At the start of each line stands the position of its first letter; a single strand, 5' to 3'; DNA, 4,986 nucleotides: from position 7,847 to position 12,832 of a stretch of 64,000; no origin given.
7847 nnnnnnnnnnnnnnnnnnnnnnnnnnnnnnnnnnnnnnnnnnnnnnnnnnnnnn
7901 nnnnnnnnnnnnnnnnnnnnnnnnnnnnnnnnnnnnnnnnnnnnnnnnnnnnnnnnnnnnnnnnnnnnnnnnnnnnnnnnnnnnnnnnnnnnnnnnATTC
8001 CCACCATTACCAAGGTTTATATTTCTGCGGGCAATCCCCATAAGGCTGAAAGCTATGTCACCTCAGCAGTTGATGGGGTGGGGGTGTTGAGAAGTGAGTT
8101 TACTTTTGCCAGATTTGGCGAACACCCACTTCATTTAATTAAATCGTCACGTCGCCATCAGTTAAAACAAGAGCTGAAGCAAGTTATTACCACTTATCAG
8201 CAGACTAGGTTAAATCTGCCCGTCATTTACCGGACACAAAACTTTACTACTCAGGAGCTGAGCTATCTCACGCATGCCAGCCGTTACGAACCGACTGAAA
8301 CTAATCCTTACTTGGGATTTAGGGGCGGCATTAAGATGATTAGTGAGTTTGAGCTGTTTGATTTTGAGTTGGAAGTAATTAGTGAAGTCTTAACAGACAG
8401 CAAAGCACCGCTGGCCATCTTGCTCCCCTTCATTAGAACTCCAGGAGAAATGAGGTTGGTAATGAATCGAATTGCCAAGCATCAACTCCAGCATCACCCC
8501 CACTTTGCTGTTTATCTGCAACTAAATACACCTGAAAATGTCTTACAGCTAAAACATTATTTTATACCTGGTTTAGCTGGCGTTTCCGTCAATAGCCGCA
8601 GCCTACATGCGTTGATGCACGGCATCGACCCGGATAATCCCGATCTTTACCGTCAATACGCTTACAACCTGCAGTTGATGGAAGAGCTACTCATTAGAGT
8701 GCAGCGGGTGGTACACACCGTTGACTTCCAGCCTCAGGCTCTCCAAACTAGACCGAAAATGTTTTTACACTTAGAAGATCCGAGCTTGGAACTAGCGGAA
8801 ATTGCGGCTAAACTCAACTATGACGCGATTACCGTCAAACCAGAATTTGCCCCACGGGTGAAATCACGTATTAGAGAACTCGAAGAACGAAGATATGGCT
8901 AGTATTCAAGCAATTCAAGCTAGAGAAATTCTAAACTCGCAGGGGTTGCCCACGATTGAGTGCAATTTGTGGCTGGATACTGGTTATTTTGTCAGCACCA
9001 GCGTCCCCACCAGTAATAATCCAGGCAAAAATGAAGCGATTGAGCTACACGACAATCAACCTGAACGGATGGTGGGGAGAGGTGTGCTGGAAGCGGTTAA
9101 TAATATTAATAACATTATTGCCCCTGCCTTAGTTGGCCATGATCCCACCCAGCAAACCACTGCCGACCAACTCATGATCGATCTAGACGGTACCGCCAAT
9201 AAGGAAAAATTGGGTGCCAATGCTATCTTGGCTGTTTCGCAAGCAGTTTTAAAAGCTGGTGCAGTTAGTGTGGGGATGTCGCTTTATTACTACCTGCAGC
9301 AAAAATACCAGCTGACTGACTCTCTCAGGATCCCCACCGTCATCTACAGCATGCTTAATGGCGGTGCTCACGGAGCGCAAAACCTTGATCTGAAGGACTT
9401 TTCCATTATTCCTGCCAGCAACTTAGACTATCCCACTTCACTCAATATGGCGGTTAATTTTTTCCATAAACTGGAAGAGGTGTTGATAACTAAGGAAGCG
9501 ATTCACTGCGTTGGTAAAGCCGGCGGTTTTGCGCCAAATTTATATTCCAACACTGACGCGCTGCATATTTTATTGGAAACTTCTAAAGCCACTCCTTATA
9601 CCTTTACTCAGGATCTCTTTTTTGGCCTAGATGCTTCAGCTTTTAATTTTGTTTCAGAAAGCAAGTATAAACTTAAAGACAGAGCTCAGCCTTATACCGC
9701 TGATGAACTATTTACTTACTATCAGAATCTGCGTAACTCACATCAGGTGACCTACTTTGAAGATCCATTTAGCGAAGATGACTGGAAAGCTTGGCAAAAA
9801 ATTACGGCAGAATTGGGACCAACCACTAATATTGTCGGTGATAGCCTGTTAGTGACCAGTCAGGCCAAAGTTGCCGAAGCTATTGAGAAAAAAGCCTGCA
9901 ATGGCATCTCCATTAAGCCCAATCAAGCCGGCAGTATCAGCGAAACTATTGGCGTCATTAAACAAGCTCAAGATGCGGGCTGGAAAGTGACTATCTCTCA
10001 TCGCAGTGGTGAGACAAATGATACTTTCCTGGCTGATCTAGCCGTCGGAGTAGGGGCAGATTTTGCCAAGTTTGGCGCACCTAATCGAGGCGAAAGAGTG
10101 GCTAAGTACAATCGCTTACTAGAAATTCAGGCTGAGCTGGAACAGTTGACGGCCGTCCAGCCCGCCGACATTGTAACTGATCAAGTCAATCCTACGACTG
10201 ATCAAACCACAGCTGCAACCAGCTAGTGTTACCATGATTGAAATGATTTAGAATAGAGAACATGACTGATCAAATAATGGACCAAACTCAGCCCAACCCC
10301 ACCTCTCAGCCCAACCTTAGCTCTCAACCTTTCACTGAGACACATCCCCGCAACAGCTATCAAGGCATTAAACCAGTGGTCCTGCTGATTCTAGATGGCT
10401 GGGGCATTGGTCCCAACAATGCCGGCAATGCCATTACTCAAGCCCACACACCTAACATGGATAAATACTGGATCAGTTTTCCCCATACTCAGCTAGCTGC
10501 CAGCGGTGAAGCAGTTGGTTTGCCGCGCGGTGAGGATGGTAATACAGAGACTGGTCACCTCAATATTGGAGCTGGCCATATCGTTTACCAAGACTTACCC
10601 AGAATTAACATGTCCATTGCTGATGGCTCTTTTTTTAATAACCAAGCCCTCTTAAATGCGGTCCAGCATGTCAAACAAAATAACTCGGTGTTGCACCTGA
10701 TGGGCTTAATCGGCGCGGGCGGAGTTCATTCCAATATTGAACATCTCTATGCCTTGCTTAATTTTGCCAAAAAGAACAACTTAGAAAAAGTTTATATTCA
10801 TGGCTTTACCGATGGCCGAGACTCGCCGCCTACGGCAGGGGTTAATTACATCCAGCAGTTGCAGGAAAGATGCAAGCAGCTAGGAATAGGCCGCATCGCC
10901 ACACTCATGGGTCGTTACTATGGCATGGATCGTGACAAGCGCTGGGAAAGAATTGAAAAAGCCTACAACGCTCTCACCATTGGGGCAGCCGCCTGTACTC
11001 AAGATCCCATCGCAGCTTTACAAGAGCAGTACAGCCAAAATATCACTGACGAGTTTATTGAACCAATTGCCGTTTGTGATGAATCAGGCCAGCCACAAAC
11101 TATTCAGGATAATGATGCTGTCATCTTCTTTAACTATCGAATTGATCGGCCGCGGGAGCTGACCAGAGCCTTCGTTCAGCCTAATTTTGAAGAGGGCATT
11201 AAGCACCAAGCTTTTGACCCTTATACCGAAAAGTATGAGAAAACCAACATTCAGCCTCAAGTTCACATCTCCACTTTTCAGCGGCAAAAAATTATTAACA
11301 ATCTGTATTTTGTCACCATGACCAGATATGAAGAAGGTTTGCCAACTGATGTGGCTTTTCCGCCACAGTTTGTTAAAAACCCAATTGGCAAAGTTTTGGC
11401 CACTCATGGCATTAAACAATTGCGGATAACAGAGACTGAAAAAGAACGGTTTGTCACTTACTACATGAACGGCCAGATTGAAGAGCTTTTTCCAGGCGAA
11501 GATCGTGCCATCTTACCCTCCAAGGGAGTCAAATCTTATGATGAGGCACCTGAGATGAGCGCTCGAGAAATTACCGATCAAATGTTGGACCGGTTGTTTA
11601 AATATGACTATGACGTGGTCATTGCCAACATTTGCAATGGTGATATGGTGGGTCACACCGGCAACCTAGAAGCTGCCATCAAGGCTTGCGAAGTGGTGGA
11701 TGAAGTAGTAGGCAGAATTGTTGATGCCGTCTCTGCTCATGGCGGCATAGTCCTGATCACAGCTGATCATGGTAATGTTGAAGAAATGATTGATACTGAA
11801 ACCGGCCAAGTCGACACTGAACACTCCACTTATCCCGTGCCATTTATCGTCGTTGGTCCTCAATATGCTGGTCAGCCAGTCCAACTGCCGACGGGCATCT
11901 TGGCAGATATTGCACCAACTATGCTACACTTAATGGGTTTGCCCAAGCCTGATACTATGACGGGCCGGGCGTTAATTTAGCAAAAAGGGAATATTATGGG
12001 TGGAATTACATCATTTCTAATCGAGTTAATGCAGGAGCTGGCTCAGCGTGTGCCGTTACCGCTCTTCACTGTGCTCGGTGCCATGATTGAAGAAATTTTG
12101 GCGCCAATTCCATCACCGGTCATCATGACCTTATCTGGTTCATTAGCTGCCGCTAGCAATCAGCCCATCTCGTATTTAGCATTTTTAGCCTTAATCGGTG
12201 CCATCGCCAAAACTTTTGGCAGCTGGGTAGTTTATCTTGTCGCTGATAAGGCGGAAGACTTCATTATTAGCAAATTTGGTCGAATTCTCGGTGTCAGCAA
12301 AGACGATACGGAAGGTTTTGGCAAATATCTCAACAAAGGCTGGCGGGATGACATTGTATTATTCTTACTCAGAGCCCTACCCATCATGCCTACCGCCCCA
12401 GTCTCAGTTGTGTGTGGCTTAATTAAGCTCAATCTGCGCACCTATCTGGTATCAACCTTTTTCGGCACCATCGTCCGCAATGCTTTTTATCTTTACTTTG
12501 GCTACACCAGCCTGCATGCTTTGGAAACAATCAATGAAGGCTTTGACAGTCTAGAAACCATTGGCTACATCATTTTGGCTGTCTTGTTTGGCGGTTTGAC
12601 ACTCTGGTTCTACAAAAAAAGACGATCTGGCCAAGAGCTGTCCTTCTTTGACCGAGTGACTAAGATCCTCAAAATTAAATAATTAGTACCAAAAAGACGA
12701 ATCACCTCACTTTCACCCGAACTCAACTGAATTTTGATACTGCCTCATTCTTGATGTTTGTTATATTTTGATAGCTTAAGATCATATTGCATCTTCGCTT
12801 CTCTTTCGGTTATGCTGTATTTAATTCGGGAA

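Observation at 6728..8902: PEP-synthase/PPDK-like protein next to eno-gpmI that appears to lack the catalytic phospho-histidine and the GGK nucleotide-binding motif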

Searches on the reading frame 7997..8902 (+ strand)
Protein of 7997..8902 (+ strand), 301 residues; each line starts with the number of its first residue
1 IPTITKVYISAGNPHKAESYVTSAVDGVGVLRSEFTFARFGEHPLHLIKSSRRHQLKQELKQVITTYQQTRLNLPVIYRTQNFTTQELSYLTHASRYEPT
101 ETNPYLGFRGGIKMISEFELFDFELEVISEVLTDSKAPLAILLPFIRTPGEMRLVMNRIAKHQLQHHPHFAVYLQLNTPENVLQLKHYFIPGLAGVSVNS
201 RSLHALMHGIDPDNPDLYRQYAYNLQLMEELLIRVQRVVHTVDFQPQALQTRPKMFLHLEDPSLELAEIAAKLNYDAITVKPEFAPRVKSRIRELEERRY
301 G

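Call 34: search_solved_structures(query=window:7997-8902:+, max_evalue=1, show_alignments=5)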
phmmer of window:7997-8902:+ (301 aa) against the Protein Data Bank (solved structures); distinct sequences matched with E-value up to 1: 6.
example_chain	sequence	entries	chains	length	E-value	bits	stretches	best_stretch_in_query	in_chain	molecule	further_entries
9dae_A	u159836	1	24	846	7.3e-22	81.6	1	3-238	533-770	Phosphoenolpyruvate synthase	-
8a8e_A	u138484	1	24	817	8.4e-20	74.8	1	4-290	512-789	Phosphoenolpyruvate synthase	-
2ols_A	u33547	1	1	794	1.5e-15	60.9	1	5-214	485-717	Phosphoenolpyruvate synthase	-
2bg5_A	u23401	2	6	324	0.16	14.8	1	10-155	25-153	PHOSPHOENOLPYRUVATE-PROTEIN KINASE | PHOSPHOENOLPYRUVATE-PROTEIN KINASE (PTS SYSTEM EI COMPONENT IN BACTERIA)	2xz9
2xz7_A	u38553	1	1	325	0.16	14.8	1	10-155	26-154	PHOSPHOENOLPYRUVATE-PROTEIN KINASE (PTS SYSTEM EI COMPONENT IN BACTERIA)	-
2wqd_A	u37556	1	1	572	0.36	13.6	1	10-155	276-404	PHOSPHOENOLPYRUVATE-PROTEIN PHOSPHOTRANSFERASE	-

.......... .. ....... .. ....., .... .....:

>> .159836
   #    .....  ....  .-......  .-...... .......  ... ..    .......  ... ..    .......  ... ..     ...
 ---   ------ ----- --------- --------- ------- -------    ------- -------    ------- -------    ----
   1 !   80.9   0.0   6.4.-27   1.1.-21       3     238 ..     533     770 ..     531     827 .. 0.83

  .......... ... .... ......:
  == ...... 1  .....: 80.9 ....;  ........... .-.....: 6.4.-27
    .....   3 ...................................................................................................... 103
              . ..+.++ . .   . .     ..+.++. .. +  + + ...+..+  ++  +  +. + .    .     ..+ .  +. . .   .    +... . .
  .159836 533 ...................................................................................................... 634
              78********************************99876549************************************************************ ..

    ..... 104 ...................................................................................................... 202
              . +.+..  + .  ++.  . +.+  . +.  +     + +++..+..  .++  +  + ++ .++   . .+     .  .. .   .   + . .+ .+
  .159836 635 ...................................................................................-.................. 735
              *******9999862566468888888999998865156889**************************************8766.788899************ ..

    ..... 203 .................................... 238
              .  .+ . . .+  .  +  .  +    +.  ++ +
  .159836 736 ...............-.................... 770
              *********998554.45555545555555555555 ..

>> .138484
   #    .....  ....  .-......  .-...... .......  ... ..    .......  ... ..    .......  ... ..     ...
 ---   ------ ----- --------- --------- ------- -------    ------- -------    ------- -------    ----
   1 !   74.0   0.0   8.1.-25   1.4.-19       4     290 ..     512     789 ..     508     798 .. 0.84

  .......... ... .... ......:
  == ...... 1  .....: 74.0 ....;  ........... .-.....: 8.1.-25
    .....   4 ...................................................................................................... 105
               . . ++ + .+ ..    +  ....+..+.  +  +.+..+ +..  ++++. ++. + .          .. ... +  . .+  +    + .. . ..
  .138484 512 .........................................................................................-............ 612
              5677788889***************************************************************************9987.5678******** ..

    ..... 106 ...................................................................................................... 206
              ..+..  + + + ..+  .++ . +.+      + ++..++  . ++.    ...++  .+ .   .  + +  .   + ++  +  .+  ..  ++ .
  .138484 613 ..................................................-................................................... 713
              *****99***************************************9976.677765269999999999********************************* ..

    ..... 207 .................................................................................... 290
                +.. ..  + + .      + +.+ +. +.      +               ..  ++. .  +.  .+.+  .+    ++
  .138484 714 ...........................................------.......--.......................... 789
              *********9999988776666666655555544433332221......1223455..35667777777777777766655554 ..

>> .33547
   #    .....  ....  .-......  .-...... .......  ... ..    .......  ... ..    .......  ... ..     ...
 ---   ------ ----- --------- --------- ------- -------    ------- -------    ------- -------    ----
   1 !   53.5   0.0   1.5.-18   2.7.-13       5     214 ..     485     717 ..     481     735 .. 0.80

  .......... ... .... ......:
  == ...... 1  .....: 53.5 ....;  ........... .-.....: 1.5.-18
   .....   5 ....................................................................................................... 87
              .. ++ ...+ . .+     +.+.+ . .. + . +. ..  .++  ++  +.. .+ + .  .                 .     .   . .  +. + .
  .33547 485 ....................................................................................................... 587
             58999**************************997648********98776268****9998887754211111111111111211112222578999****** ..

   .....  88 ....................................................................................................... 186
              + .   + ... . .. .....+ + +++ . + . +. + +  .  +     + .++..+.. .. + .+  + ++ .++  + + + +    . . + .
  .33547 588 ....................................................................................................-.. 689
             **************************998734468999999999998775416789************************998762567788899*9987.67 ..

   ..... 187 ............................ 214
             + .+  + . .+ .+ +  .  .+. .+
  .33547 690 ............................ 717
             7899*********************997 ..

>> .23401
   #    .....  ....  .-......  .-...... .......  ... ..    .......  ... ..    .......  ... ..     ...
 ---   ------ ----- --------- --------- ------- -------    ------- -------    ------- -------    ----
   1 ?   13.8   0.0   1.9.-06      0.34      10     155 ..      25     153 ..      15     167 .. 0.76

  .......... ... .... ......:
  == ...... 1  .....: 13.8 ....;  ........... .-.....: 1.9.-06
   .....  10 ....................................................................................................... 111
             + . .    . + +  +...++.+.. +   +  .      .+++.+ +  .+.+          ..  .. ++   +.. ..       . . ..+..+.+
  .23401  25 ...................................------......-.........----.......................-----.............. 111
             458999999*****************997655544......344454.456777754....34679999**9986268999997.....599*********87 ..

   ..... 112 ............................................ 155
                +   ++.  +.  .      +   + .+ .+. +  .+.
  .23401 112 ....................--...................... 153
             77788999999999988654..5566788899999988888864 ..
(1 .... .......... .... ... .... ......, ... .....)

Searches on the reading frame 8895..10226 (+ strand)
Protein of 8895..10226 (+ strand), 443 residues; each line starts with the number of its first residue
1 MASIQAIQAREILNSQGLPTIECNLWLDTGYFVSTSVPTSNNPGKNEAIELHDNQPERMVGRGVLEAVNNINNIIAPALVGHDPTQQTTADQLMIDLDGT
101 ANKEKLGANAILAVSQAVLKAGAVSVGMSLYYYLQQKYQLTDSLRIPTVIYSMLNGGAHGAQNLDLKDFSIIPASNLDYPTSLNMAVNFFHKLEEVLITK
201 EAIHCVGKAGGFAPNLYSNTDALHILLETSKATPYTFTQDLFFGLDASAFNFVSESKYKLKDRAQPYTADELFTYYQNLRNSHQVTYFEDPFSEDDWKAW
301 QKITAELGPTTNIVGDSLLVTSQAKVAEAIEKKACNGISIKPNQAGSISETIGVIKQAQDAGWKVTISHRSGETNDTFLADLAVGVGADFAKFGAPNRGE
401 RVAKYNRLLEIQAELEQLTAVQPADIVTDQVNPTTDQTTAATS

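Call 3: search_protein_families(library=pfam, proteins=[window:8895-10226:+], max_evalue=0.1)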
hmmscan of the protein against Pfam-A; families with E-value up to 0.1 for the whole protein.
window:8895-10226:+ (443 aa): 4 families
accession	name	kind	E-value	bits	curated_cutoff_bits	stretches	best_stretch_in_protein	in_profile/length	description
PF00113.28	Enolase_C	-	7.5e-73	245.8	21.5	1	146-418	4-284/296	Enolase, C-terminal TIM barrel domain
PF03952.21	Enolase_N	-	1.8e-43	148.3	35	1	4-134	1-131/131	Enolase, N-terminal domain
PF13378.12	MR_MLE_C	-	4.6e-09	36.7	29.4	1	264-369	52-154/219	Enolase C-terminal domain-like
PF07476.17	MAAL_C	-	0.0048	16.6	27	1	301-377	130-205/249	Methylaspartate ammonia-lyase C-terminus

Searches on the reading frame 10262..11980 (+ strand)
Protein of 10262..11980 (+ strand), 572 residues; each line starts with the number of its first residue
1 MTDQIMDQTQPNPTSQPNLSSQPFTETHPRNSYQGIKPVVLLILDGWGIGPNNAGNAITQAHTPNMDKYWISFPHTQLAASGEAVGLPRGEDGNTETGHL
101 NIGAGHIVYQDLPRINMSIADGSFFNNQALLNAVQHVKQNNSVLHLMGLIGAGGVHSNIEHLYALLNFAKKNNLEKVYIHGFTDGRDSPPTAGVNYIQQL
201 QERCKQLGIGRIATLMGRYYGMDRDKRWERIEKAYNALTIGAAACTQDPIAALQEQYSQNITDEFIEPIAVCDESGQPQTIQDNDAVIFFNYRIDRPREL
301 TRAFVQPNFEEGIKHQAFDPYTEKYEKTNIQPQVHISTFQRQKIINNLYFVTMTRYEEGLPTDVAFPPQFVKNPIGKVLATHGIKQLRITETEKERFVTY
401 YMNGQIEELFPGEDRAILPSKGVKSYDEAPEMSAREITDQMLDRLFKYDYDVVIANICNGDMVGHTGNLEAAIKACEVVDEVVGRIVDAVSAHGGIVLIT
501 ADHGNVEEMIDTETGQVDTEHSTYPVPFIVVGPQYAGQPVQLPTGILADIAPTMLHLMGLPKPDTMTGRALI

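Call 3: search_protein_families(library=pfam, proteins=[window:10262-11980:+], max_evalue=0.1)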
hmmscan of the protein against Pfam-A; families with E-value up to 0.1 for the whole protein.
window:10262-11980:+ (572 aa): 5 families
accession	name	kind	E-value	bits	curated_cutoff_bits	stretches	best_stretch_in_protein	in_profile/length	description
PF06415.18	iPGM_N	-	1.3e-81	273.6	27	1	115-358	1-217/217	BPG-independent PGAM N-terminus (iPGM_N)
PF01676.23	Metalloenzyme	-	1.9e-73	247.5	24.3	1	37-561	1-251/252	Metalloenzyme superfamily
PF00884.28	Sulfatase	-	2.3e-06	27.6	25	1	444-559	200-300/301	Sulfatase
PF01261.30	AP_endonuc_2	-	0.0076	16.4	31.1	1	165-238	33-111/249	Xylose isomerase-like TIM barrel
PF08665.17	PglZ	-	0.044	14.2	25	1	450-506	114-173/179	PglZ domain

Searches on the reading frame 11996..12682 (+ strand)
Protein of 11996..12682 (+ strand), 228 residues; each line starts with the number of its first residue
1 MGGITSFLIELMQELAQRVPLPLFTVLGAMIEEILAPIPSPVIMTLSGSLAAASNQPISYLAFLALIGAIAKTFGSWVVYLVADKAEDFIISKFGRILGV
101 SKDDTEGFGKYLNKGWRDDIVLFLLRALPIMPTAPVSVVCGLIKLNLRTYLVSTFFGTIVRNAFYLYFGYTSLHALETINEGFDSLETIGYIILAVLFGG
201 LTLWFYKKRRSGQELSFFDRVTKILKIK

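Call 46: search_protein_families(library=pfam, proteins=[window:11996-12682:+], max_evalue=0.00001)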
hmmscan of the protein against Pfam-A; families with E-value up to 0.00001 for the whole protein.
window:11996-12682:+ (228 aa): 1 family
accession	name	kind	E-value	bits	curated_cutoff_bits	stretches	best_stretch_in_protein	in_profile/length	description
PF09335.16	VTT_dom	-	3.7e-17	63.4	33.9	1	38-170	1-122/123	VTT domain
